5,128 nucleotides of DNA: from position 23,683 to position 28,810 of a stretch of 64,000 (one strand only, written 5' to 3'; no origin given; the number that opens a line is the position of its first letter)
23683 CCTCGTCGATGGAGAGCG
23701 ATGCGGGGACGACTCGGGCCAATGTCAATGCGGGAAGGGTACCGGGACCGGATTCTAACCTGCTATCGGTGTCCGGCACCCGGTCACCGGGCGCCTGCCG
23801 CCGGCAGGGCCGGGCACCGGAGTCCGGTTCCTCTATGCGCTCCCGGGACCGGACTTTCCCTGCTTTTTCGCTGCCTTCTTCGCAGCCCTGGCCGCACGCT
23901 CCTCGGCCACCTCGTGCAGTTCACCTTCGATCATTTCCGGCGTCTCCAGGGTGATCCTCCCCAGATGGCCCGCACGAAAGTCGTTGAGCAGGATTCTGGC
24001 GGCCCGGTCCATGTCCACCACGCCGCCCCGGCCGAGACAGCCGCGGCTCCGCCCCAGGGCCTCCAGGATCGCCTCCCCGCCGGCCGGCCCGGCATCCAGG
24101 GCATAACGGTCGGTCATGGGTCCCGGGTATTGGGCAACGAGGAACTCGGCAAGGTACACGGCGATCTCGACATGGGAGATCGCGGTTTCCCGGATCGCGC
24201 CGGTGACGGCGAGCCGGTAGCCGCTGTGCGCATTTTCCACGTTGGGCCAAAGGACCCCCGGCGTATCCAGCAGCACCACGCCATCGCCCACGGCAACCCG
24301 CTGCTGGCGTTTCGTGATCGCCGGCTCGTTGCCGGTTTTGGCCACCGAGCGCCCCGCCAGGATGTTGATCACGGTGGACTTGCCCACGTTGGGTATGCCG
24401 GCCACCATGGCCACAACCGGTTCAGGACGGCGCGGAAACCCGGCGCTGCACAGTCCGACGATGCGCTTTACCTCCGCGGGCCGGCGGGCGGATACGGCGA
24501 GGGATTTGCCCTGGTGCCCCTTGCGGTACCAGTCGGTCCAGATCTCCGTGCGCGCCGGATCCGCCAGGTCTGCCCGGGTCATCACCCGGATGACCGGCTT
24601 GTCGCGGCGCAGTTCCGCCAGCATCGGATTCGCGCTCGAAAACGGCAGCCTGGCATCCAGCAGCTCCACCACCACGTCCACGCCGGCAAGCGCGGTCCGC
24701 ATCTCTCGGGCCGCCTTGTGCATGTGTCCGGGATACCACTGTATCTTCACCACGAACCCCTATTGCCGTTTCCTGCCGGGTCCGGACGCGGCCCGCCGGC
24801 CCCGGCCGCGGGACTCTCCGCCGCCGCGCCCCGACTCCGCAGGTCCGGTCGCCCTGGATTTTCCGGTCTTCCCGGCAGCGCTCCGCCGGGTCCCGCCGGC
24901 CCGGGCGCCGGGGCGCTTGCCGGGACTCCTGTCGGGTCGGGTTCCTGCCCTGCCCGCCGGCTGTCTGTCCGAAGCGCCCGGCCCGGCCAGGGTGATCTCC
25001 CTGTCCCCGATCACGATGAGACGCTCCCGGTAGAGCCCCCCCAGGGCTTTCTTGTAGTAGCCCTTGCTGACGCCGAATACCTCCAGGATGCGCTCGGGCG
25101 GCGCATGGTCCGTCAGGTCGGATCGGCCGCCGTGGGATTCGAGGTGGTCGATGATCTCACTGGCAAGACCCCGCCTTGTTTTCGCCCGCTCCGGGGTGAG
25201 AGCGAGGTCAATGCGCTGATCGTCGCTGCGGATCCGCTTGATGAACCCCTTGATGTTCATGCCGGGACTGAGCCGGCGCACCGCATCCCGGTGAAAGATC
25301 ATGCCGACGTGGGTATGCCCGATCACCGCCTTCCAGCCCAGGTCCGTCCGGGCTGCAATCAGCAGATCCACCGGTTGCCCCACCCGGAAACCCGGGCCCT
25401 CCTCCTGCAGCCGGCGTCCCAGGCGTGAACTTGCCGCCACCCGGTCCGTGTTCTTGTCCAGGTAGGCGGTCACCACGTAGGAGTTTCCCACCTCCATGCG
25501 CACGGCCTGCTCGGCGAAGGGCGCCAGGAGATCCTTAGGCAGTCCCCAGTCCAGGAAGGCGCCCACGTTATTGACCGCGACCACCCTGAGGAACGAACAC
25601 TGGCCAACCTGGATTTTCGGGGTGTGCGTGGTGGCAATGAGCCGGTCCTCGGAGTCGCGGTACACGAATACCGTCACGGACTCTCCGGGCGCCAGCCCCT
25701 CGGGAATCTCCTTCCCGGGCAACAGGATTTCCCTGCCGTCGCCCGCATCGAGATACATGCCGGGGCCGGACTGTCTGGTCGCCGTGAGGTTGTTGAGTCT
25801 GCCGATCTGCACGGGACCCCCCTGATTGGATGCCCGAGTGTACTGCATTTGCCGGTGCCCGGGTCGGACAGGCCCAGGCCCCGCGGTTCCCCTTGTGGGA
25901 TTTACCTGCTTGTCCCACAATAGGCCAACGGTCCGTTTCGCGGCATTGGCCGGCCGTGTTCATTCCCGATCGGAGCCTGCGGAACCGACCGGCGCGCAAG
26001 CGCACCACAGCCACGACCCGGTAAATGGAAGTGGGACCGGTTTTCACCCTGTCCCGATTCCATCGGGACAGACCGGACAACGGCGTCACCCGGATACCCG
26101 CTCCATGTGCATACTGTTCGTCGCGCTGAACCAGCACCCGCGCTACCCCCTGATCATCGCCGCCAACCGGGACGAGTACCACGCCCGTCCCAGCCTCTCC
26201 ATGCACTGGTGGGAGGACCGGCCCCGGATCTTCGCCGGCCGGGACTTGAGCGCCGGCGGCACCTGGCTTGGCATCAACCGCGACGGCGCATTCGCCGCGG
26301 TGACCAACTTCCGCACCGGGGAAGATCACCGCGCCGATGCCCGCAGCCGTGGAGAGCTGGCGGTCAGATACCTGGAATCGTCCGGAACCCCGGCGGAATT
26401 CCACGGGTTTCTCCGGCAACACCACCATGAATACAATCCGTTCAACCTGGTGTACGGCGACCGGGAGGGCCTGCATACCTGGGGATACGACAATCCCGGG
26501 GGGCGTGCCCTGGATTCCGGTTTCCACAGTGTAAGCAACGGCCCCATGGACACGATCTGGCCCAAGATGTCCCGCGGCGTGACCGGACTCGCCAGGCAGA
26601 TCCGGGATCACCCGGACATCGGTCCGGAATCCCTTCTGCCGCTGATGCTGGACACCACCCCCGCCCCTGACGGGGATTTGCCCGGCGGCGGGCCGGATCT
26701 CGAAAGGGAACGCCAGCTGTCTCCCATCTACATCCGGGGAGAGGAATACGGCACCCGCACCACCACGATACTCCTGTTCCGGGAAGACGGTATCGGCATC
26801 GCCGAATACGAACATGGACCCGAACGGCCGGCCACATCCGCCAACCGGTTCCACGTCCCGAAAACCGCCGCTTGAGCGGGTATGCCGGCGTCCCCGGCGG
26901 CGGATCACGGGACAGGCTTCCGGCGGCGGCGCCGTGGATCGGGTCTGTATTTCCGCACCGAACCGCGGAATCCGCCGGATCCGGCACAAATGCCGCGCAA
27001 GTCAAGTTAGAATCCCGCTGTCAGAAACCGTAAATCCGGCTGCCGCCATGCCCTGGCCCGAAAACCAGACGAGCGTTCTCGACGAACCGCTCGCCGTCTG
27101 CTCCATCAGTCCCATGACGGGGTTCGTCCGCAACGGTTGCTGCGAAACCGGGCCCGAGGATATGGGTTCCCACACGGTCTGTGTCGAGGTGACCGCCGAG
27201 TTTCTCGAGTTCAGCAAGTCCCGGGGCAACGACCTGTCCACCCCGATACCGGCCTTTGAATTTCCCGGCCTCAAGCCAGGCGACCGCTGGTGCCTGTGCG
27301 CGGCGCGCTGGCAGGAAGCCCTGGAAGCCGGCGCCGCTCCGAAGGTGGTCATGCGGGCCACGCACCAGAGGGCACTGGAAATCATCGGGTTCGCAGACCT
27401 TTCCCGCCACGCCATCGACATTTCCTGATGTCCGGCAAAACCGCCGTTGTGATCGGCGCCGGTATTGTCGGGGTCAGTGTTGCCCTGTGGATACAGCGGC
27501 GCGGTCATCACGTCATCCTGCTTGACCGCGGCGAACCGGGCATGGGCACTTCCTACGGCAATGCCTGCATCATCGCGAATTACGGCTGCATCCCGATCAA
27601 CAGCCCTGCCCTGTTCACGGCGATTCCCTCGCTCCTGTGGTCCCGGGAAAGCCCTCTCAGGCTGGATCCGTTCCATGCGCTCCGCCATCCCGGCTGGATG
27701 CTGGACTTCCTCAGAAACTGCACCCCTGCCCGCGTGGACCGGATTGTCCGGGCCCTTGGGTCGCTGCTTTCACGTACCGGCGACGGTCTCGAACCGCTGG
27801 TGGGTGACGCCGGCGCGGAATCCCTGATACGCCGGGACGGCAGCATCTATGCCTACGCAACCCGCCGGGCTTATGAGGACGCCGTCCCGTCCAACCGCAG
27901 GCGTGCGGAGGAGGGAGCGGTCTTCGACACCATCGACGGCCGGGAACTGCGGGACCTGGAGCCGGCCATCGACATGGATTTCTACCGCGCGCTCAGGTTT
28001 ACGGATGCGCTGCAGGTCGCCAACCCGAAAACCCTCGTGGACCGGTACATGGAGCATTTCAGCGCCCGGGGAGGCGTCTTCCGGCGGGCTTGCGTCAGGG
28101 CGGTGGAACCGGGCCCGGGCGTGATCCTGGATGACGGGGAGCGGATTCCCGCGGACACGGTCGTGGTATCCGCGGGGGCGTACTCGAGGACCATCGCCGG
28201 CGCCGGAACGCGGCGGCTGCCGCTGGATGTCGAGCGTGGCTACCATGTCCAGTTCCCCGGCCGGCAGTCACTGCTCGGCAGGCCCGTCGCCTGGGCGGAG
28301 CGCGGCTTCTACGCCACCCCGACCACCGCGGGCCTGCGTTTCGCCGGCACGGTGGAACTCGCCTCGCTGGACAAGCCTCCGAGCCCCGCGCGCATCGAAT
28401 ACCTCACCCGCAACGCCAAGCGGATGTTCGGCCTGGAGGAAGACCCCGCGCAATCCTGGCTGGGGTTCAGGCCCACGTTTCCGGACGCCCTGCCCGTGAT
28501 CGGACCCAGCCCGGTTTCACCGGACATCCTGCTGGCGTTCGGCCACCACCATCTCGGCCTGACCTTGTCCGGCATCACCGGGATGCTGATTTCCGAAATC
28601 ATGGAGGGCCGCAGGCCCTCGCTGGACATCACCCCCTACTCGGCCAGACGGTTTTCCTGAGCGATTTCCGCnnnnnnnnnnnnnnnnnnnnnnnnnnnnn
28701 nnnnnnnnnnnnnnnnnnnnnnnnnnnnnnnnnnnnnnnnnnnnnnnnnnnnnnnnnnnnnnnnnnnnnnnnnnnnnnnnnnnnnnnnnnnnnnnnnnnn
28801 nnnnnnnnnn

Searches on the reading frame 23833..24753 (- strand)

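Call 72: search_protein_families(library=ncbifam, proteins=[window:23833-24753:-], max_evalue=0.00001)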
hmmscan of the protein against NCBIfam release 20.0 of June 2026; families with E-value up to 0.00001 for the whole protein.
window:23833-24753:- (306 aa): 10 families
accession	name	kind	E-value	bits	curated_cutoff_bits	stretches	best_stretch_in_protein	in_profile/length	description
TIGR03596.1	GTPase_YlqF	equivalog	4.7e-90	301.7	208.2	1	4-270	1-276/276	ribosome biogenesis GTPase YlqF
NF000908.1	PRK00089.1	equivalog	2.2e-14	53.4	237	1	115-171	6-65/291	GTPase Era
TIGR03594.1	GTPase_EngA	equivalog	1.1e-09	37.9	306.7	1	113-173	2-59/432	ribosome biogenesis GTPase Der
TIGR03598.1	GTPase_YsxC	equivalog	1.7e-08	34.4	124.45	1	114-172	21-79/186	ribosome biogenesis GTP-binding protein YihA/YsxC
NF003661.0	PRK05291.1-3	equivalog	1.7e-07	31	380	0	116-167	220-274/448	tRNA uridine-5-carboxymethylaminomethyl(34) synthesis GTPase MnmE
TIGR00436.1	era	equivalog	4.1e-07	29.6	116.25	0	116-202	4-87/270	GTPase Era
NF003255.0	PRK04213.1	equivalog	1.2e-06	28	164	1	116-167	13-62/204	GTP-binding protein EngB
TIGR00231.1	small_GTP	domain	1.7e-06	27.9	42.5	0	116-191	7-85/164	GTP-binding protein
TIGR03597.1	GTPase_YqeH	equivalog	3.6e-06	26.4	297.4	1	25-168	65-216/361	ribosome biogenesis GTPase YqeH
NF002828.0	PRK03003.1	equivalog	7.1e-06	24.9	631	0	109-149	38-77/477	ribosome biogenesis GTPase Der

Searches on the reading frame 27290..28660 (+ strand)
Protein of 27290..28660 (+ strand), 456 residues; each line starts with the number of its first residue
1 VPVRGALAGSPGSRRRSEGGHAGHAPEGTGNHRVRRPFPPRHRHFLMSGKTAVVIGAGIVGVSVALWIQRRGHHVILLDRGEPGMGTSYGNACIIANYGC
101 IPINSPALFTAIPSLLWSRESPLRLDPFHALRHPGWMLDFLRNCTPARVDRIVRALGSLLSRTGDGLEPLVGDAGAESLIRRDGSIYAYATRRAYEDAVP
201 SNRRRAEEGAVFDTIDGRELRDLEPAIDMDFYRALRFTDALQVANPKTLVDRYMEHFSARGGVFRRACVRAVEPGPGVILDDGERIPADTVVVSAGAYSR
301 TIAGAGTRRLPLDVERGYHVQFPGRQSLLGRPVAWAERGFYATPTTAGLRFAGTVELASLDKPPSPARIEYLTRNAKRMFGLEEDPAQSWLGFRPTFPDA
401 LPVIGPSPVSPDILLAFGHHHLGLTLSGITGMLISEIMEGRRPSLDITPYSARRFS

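Call 19: search_protein_families(library=pfam, proteins=[window:27290-28660:+], max_evalue=0.001)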
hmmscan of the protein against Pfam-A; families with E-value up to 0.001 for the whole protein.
window:27290-28660:+ (456 aa): 4 families
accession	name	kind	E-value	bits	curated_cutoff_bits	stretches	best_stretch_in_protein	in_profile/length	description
PF01266.30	DAO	-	3.3e-57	195.1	27.9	1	52-436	2-352/353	FAD dependent oxidoreductase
PF07992.20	Pyr_redox_2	-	7e-08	32.7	26.1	0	50-82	143-175/291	Pyridine nucleotide-disulphide oxidoreductase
PF05834.18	Lycopene_cycl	-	0.00029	20.5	23.4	0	254-321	94-161/380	Lycopene cyclase protein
PF01134.28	GIDA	-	0.00045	19.8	22.1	0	52-101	2-41/391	Glucose inhibited division protein A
